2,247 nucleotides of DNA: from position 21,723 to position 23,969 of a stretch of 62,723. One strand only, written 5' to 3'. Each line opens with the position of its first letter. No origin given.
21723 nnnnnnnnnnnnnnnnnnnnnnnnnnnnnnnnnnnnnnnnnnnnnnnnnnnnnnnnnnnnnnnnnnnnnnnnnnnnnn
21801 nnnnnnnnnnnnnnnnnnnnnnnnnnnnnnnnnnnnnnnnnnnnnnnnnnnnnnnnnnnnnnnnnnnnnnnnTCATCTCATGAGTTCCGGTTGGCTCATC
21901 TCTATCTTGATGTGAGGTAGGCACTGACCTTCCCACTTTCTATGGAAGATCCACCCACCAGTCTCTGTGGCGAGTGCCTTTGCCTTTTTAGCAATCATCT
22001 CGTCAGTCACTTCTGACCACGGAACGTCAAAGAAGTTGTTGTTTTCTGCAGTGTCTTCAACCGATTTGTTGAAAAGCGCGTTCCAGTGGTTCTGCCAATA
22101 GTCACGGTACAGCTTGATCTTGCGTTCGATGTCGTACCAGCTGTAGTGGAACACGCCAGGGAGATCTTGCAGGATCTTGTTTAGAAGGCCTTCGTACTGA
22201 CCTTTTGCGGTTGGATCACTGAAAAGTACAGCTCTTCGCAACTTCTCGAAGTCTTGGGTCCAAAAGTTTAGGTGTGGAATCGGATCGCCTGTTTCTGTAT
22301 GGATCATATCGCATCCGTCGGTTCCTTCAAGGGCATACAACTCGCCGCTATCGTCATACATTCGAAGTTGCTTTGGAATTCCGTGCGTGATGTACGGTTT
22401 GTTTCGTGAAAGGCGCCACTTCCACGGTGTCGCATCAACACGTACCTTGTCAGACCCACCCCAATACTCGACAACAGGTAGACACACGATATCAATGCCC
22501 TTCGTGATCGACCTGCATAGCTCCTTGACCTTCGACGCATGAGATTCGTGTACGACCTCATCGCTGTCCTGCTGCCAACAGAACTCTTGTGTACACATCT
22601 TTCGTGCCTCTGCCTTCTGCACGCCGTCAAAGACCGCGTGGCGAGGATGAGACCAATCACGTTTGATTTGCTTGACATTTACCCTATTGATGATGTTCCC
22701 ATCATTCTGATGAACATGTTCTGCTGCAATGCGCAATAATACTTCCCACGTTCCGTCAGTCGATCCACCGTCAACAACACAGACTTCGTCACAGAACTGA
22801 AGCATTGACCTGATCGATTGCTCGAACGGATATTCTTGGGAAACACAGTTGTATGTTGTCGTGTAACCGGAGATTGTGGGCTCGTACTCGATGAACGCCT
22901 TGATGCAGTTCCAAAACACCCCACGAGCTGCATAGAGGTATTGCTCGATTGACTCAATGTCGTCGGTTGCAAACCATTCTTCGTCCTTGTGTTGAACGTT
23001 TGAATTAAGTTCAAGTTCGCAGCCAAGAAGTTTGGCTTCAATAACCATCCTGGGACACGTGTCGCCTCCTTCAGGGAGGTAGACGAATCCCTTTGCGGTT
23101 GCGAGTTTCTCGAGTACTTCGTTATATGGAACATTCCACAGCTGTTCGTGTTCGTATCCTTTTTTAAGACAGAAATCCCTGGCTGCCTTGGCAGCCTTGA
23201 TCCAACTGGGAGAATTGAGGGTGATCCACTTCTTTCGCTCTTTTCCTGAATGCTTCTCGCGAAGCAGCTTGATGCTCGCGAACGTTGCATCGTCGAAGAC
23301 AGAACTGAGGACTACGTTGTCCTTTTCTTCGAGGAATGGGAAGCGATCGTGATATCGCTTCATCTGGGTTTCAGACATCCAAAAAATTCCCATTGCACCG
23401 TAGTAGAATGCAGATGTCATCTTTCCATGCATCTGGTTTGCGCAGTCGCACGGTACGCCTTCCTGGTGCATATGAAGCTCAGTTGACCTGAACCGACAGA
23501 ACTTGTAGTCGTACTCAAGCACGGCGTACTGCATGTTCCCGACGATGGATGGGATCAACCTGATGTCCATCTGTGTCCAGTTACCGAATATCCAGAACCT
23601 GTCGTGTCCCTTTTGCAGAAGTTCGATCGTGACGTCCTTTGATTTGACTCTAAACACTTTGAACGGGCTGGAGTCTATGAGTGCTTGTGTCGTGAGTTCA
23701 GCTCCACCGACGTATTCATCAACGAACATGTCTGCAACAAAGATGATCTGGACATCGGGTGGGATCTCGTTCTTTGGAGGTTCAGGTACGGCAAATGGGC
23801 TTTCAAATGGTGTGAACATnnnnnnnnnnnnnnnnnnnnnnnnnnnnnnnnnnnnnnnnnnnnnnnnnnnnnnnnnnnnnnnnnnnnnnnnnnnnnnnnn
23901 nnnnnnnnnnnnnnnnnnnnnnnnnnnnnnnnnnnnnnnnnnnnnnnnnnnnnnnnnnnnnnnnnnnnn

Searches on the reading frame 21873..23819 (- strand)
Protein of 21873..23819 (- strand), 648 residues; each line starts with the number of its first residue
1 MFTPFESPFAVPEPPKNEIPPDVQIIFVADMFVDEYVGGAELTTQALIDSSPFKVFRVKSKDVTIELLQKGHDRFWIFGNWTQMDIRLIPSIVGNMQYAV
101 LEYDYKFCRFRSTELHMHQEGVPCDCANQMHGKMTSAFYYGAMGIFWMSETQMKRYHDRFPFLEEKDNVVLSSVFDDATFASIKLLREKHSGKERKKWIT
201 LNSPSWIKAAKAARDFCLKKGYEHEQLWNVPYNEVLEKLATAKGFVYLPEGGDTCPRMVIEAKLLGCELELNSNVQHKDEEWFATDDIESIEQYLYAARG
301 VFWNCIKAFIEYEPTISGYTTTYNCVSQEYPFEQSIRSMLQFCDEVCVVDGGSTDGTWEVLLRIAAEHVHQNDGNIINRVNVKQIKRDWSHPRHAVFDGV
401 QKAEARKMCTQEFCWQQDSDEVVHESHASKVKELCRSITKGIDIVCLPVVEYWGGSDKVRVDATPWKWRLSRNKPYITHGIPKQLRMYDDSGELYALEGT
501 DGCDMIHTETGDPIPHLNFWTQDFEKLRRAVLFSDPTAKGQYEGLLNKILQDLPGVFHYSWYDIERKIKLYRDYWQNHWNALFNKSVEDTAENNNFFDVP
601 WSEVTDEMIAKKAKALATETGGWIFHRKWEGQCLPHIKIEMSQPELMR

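Call 3: search_protein_families(library=pfam, proteins=[window:21873-23819:-], max_evalue=1)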
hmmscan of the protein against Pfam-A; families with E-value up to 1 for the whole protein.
window:21873-23819:- (648 aa): 3 families
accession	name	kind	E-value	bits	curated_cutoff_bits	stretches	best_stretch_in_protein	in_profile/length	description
PF00535.33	Glycos_transf_2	-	1.1e-06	29.1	23.3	1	321-462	5-128/168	Glycosyl transferase family 2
PF13704.12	Glyco_tranf_2_4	-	7e-05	23.7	27.5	1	338-434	13-97/98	Glycosyl transferase family 2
PF13483.12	Lactamase_B_3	-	0.2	12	24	1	408-452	91-136/160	Beta-lactamase superfamily domain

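Call 4: search_protein_families(library=phrogs, proteins=[window:21873-23819:-], max_evalue=0.01)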
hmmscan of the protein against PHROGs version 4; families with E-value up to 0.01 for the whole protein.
window:21873-23819:- (648 aa): 1 family
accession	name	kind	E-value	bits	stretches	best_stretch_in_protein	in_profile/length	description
phrog_13126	-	moron, auxiliary metabolic gene and host takeover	0.0058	16.9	0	337-369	21-52/394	beta-1,4-glycosyltransferase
